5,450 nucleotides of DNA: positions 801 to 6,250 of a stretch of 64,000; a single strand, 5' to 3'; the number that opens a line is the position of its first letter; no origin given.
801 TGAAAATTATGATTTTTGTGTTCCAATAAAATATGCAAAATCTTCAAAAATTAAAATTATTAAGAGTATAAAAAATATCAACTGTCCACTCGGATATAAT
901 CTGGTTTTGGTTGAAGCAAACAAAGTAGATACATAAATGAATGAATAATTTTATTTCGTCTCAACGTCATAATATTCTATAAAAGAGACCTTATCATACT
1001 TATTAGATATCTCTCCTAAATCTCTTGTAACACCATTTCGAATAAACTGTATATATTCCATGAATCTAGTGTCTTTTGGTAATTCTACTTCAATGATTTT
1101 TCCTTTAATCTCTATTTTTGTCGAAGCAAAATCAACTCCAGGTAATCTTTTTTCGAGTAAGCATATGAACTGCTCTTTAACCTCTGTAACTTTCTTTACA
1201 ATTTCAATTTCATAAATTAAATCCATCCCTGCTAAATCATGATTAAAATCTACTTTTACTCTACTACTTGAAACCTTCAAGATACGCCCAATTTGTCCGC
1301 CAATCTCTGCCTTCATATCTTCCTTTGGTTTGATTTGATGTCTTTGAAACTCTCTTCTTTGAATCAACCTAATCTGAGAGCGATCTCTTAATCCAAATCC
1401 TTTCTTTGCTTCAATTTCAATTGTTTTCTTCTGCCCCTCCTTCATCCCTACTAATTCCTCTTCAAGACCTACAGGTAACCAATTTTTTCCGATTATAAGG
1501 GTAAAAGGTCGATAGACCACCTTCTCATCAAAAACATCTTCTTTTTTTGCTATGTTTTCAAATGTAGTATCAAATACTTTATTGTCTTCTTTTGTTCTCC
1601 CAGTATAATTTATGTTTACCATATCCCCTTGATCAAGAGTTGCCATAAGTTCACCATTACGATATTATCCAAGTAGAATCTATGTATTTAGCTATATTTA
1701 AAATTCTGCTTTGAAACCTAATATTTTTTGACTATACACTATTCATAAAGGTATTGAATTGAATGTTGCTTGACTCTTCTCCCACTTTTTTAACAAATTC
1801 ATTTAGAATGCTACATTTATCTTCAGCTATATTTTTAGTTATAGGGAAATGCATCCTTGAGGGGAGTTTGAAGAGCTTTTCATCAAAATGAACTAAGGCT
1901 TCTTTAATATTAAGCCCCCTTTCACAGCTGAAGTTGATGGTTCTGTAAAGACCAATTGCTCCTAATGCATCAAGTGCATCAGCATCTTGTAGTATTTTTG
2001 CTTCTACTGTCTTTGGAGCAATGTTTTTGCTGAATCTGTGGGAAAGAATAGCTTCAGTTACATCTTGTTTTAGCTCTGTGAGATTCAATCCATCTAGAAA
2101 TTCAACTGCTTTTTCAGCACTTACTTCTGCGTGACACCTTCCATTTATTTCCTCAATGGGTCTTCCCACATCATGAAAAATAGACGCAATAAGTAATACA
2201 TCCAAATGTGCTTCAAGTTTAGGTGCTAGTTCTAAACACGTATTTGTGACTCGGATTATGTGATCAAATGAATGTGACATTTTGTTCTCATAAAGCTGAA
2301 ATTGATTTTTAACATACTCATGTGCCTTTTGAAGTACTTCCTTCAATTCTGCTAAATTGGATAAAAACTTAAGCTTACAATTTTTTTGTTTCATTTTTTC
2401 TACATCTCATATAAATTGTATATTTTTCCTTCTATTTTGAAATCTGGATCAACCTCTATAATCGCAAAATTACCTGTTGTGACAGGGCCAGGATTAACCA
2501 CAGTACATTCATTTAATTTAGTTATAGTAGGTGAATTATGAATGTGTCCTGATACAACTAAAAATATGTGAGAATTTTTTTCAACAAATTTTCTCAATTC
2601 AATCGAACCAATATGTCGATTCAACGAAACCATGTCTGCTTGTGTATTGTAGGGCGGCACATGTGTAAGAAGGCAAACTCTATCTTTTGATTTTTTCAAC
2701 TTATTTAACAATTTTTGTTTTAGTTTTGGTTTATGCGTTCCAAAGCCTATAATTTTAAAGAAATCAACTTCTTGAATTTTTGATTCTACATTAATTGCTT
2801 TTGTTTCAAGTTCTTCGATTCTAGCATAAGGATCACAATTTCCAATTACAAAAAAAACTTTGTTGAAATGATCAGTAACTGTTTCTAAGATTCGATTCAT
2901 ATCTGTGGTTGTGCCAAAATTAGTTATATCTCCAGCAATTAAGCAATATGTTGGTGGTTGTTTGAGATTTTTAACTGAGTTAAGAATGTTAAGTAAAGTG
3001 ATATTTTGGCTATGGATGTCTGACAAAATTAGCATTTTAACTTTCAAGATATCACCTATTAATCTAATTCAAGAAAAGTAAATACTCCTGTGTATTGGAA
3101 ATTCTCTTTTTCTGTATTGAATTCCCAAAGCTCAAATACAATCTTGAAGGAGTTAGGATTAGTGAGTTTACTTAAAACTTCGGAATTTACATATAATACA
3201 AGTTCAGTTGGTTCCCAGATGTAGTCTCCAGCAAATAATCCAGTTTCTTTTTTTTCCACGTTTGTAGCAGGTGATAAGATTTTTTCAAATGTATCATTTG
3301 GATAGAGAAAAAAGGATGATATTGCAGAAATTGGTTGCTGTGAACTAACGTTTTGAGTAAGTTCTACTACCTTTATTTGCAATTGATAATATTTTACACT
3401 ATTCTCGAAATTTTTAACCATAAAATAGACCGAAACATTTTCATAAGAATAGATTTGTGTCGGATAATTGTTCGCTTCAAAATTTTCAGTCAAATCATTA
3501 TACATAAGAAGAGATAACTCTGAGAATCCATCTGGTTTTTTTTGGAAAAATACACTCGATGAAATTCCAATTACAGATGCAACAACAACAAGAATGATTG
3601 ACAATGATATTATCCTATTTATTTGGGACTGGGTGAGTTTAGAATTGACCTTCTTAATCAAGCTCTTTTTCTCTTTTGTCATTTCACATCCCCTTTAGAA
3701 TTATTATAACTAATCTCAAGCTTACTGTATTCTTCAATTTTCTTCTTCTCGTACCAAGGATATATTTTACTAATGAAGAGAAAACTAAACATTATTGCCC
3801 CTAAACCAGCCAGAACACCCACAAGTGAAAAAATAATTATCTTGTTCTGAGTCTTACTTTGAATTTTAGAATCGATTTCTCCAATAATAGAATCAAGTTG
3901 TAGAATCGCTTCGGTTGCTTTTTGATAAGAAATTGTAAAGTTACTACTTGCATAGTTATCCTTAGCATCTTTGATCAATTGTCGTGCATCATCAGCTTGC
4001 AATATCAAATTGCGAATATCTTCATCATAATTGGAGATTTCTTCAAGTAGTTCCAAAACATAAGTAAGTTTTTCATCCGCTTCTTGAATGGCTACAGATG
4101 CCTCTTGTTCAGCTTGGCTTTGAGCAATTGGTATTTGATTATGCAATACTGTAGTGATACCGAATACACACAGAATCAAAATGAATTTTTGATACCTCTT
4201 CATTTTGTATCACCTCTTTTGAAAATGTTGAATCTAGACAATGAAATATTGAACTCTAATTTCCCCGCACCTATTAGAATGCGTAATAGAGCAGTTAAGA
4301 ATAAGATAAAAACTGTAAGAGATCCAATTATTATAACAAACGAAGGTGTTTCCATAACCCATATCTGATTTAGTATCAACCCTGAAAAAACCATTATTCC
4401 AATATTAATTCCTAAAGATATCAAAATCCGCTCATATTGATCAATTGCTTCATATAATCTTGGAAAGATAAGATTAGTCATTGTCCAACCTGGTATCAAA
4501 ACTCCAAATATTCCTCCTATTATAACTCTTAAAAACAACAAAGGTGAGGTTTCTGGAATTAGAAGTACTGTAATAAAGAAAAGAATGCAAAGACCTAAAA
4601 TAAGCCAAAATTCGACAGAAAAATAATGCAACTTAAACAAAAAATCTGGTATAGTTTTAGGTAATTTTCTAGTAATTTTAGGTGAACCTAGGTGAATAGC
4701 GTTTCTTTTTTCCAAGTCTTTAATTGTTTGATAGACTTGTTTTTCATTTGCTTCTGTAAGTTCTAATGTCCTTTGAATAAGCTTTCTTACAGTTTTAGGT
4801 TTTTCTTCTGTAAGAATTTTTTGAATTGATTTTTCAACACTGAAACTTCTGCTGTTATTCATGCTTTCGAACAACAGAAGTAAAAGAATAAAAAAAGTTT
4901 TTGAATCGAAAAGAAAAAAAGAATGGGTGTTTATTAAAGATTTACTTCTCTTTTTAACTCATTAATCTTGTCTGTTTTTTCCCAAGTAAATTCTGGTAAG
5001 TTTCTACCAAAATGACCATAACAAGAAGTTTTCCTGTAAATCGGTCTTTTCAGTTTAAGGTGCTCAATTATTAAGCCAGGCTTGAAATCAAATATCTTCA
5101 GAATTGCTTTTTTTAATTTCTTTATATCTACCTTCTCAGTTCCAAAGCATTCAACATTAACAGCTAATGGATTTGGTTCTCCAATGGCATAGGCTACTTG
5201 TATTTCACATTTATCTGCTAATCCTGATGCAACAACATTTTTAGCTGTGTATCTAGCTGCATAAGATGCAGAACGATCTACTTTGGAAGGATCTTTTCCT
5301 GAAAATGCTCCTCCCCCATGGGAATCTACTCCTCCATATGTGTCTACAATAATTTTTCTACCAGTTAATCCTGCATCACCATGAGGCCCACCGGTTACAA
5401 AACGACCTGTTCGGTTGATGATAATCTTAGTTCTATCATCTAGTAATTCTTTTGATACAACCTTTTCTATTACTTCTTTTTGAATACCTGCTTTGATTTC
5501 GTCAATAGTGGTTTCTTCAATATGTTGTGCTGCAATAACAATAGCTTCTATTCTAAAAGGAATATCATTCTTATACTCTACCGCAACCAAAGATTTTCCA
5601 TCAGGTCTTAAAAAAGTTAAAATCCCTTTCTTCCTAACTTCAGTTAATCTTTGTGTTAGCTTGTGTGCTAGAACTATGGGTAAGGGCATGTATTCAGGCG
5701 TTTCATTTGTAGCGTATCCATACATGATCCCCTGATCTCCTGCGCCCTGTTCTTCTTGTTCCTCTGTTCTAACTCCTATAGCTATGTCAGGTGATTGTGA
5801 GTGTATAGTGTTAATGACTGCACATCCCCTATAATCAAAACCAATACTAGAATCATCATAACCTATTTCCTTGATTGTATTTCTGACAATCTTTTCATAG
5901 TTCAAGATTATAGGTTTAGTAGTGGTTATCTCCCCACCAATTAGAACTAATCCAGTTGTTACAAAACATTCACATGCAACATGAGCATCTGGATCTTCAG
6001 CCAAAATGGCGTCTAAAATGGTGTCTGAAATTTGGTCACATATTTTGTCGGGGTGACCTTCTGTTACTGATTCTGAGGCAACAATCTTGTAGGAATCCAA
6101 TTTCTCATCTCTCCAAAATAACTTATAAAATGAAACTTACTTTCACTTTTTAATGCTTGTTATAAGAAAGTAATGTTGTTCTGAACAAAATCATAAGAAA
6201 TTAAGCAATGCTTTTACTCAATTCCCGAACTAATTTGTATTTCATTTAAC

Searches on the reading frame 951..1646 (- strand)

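Call 105: search_protein_families(library=pfam, proteins=[window:951-1646:-], max_evalue=0.001)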
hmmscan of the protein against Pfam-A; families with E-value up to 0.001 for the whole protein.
window:951-1646:- (231 aa): 3 families
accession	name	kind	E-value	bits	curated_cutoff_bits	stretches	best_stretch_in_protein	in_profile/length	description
PF22199.2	FKBP26_IF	-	7.3e-14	51.9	27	1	94-138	2-46/46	FKBP26, IF domain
PF00254.34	FKBP_C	-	4.4e-12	46.6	21.1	1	5-90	6-77/94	FKBP-type peptidyl-prolyl cis-trans isomerase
PF18046.7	FKBP26_C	-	2.7e-11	43.9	27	1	163-226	8-71/72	FKBP26_C-terminal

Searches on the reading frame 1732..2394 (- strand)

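Call 105: search_protein_families(library=pfam, proteins=[window:1732-2394:-], max_evalue=0.001)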
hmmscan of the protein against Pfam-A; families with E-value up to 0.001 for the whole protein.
window:1732-2394:- (220 aa): 1 family
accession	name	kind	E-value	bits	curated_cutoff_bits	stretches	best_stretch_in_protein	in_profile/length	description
PF01966.28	HD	-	1.1e-16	61.6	22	1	43-143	2-115/116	HD domain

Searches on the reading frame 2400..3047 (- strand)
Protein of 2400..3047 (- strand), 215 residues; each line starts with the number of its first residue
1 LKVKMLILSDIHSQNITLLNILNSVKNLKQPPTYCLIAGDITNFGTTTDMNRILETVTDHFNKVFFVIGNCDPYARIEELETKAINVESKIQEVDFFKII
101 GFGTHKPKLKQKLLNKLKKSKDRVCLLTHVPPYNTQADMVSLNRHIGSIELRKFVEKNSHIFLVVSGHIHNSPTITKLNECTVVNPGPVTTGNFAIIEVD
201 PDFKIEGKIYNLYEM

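Call 105: search_protein_families(library=pfam, proteins=[window:2400-3047:-], max_evalue=0.001)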
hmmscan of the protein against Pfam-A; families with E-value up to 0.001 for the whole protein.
window:2400-3047:- (215 aa): 3 families
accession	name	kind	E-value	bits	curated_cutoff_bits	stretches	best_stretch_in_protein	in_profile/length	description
PF00149.33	Metallophos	-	1.9e-14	55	21.5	1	4-171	2-190/191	Calcineurin-like phosphoesterase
PF12850.12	Metallophos_2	-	4.3e-12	46.7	27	1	4-192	2-138/154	Calcineurin-like phosphoesterase superfamily domain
PF14582.11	Metallophos_3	-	8.1e-07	29.1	28.2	1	111-200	165-250/259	Metallophosphoesterase, calcineurin superfamily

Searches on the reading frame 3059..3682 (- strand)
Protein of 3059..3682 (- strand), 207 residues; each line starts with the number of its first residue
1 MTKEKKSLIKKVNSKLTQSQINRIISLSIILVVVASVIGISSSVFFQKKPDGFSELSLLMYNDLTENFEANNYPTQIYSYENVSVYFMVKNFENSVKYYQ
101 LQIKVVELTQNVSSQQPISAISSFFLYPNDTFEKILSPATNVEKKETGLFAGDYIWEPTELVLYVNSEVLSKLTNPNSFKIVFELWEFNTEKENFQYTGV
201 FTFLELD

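Call 105: search_protein_families(library=pfam, proteins=[window:3059-3682:-], max_evalue=0.001)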
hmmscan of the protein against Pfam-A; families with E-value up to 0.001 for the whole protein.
window:3059-3682:- (207 aa): 1 family
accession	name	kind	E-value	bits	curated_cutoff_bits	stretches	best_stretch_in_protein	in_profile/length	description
PF07760.16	DUF1616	-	1.3e-11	44.7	31.6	1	10-114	135-246/307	Protein of unknown function (DUF1616)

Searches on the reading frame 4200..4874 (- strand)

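Call 105: search_protein_families(library=pfam, proteins=[window:4200-4874:-], max_evalue=0.001)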
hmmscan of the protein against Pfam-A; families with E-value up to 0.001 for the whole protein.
window:4200-4874:- (224 aa): 1 family
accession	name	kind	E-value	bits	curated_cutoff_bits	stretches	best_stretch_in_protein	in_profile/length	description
PF07760.16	DUF1616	-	2.4e-07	30.6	31.6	1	97-199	6-118/307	Protein of unknown function (DUF1616)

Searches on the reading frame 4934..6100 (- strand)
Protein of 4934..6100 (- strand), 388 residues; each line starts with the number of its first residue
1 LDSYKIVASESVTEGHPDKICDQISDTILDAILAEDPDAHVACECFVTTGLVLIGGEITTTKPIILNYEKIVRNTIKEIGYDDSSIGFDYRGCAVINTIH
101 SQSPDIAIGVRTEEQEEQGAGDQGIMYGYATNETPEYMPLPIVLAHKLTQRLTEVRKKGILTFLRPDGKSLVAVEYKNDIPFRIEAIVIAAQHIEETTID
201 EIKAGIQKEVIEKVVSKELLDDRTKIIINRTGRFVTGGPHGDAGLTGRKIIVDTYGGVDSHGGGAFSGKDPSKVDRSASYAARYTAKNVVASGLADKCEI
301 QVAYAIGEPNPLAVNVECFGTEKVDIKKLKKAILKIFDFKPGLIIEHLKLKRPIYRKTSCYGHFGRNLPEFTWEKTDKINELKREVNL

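Call 9: search_protein_families(library=pfam, proteins=[window:4934-6100:-], max_evalue=0.01)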
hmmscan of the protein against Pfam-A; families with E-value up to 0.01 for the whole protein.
window:4934-6100:- (388 aa): 4 families
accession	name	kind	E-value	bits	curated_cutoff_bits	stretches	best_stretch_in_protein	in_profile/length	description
PF02773.21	S-AdoMet_synt_C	-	1e-64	217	25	1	237-375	2-138/138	S-adenosylmethionine synthetase, C-terminal domain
PF02772.21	S-AdoMet_synt_M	-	3.6e-45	153.4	29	1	117-234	1-120/120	S-adenosylmethionine synthetase, central domain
PF00438.25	S-AdoMet_synt_N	-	3.1e-41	140.4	33.1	1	6-104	3-99/99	S-adenosylmethionine synthetase, N-terminal domain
PF23297.2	ACP_SdgA_C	-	0.0065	17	27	0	170-213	43-86/95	Highly reducing polyketide synthase sdgA, C-terminal ACP domain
